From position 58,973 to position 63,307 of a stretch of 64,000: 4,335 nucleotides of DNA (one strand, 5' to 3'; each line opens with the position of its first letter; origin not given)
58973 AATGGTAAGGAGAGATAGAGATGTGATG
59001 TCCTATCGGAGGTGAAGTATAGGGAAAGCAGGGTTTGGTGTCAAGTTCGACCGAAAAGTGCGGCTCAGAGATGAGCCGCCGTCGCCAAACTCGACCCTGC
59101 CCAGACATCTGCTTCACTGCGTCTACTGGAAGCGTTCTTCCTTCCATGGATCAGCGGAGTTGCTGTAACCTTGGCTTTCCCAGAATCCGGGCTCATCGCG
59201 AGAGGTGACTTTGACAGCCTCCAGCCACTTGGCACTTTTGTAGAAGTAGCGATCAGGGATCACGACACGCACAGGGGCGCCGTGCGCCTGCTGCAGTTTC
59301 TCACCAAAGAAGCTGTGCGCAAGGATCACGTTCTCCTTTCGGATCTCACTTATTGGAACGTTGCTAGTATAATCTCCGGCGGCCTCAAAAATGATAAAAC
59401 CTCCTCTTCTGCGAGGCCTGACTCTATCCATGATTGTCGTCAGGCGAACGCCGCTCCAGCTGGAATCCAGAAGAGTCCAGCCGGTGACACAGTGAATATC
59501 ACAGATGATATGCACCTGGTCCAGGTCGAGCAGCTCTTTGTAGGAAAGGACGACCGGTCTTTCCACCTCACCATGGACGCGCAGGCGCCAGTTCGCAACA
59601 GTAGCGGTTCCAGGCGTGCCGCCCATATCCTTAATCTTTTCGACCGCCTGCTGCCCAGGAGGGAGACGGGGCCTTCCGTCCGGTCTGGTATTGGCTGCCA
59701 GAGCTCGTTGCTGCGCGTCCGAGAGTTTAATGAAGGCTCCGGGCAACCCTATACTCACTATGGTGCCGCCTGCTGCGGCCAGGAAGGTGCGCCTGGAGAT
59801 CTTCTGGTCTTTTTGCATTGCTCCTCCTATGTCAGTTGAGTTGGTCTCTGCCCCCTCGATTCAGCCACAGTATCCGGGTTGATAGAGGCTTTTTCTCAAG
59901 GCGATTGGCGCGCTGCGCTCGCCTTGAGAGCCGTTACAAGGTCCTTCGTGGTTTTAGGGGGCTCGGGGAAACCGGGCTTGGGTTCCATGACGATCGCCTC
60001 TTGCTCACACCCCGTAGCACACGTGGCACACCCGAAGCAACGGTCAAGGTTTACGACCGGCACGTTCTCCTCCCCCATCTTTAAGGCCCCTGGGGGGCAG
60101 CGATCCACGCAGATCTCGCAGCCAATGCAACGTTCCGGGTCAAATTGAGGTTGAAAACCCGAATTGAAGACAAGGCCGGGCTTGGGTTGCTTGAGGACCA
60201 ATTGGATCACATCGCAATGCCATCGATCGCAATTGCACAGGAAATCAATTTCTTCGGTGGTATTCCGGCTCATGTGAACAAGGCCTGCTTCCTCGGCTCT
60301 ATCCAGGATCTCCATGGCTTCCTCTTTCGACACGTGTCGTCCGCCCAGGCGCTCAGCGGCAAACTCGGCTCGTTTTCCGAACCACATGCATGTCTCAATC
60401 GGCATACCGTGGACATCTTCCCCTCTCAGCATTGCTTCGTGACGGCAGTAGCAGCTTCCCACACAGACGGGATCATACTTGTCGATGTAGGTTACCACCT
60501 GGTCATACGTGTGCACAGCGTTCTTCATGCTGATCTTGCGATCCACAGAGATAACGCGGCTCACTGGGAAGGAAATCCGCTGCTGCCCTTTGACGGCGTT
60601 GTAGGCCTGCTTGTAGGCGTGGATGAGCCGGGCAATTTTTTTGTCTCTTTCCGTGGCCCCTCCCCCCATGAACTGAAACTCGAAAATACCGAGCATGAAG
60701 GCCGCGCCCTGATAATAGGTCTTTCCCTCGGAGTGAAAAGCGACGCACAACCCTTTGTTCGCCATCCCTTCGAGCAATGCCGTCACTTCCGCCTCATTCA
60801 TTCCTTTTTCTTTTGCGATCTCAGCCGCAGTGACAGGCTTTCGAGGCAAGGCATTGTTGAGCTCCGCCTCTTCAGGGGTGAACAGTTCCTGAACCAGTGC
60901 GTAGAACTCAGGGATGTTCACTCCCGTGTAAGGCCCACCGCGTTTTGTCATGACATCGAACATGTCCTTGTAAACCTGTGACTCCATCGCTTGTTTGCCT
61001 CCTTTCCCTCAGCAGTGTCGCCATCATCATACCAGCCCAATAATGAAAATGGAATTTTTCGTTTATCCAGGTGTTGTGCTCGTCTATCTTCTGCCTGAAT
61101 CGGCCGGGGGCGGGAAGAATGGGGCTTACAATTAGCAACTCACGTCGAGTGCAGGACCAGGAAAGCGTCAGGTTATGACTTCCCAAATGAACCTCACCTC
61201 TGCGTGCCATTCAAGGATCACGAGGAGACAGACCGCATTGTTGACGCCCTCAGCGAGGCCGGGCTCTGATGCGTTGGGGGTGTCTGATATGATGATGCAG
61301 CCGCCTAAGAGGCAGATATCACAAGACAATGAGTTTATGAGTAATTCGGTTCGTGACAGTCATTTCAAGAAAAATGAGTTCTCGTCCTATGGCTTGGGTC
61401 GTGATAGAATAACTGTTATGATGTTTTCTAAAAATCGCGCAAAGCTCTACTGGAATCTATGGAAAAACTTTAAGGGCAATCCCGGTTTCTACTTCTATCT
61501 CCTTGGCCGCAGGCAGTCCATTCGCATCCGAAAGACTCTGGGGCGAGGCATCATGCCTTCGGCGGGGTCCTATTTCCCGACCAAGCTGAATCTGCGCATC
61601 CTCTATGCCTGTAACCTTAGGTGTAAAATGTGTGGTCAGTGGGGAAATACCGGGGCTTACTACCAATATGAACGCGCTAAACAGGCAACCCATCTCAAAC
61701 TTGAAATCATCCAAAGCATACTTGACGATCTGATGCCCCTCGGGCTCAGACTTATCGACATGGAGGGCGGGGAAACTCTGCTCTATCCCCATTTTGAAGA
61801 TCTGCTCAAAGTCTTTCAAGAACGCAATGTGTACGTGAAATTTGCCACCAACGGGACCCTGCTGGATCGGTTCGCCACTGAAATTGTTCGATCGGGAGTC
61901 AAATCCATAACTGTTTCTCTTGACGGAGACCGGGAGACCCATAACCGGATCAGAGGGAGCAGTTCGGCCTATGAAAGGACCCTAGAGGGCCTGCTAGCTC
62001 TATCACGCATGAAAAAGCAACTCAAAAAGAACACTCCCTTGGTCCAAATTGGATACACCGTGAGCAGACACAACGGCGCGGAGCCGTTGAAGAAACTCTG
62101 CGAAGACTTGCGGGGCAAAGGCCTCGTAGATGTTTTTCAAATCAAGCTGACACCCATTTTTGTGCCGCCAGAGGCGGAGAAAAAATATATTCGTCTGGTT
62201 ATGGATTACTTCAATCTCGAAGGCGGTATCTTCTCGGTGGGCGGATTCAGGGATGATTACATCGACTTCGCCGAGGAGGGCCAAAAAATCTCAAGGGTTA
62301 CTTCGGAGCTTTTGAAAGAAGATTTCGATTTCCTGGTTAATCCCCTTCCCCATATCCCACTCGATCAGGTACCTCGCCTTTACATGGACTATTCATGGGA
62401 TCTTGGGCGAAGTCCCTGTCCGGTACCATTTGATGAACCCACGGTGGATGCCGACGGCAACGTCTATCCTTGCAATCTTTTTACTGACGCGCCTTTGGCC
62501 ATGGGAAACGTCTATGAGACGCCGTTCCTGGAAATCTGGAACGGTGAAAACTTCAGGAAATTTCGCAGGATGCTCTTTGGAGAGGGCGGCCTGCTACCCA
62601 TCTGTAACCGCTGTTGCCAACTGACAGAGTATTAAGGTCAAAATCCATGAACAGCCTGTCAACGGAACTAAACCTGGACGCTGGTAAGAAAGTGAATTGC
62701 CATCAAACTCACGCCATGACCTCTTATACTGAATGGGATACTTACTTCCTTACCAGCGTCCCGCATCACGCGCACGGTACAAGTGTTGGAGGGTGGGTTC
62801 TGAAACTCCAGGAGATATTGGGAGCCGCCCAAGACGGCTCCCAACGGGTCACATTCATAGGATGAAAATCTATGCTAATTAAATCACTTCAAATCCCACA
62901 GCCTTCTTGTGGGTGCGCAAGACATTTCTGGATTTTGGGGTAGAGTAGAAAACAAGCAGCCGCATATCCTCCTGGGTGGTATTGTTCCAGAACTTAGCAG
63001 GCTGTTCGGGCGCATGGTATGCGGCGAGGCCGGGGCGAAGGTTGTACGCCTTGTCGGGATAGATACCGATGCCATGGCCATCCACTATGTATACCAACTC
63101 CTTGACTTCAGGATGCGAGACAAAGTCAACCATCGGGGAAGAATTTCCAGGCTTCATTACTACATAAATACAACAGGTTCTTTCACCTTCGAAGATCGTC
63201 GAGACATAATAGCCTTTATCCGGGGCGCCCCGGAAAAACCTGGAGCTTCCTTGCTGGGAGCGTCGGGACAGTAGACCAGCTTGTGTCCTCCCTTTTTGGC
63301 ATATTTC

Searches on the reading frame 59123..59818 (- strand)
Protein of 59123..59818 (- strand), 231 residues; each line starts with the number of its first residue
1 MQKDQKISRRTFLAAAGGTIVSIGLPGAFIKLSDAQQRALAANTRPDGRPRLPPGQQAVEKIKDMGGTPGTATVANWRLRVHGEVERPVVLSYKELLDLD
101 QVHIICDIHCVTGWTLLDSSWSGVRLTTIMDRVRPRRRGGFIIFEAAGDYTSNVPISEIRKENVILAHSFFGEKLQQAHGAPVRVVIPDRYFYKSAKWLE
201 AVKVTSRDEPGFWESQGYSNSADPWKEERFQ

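Call 34: search_protein_families(library=pfam, proteins=[window:59123-59818:-], max_evalue=0.00001)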
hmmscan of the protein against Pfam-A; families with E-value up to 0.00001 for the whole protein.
window:59123-59818:- (231 aa): 1 family
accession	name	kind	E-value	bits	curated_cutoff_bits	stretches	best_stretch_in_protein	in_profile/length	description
PF00174.25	Oxidored_molyb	-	4.2e-39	134.3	24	1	68-213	4-169/169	Oxidoreductase molybdopterin binding domain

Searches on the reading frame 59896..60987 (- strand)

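Call 34: search_protein_families(library=pfam, proteins=[window:59896-60987:-], max_evalue=0.00001)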
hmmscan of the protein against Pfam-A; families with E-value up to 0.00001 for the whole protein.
window:59896-60987:- (363 aa): 6 families
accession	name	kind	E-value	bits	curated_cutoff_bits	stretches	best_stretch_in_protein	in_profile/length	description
PF00037.32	Fer4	-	1.3e-10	41.1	21.1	1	280-303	1-24/24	4Fe-4S binding domain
PF12837.12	Fer4_6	-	9.1e-08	32.1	25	0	280-302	2-24/24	4Fe-4S binding domain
PF12838.12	Fer4_7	-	2.6e-07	31.4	27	1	286-330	1-51/52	4Fe-4S dicluster domain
PF14697.11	Fer4_21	-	1.5e-06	28.7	35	0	283-334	4-59/59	4Fe-4S dicluster domain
PF13187.11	Fer4_9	-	2.9e-06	27.7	27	0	286-332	1-52/52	4Fe-4S dicluster domain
PF13237.11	Fer4_10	-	6.3e-06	26.5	25.5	1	281-327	3-52/53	4Fe-4S dicluster domain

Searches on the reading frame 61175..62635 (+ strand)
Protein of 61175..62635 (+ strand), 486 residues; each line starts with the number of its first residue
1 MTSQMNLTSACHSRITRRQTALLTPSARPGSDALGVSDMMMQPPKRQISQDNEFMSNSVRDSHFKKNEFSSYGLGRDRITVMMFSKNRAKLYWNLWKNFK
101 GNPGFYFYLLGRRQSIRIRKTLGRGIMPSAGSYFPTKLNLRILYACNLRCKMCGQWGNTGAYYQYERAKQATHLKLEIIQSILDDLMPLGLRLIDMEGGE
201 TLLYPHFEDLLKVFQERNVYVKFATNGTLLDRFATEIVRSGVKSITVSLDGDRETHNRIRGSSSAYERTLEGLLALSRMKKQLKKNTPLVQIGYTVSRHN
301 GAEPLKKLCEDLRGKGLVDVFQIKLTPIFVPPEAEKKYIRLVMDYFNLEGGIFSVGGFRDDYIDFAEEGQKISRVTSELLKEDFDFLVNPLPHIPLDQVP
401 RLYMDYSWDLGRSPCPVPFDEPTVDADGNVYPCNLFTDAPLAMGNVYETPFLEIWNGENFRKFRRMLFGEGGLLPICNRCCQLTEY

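Call 76: search_protein_families(library=pfam, proteins=[window:61175-62635:+], max_evalue=0.001)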
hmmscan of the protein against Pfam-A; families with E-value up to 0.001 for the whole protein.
window:61175-62635:+ (486 aa): 2 families
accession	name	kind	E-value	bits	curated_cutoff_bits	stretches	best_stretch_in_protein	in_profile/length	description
PF04055.27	Radical_SAM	-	4.9e-18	66.3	29.5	1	143-290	4-150/166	Radical SAM superfamily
PF13186.11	SPASM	-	1.1e-14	54.9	21.5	1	415-480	1-66/67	Iron-sulfur cluster-binding domain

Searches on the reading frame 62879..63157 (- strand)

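Call 76: search_protein_families(library=pfam, proteins=[window:62879-63157:-], max_evalue=0.001)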
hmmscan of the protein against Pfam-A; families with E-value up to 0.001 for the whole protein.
window:62879-63157:- (92 aa): 1 family
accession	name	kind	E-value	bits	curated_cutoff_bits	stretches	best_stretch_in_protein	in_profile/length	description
PF07883.17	Cupin_2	-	7.5e-06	26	27.2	1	2-71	6-70/70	Cupin domain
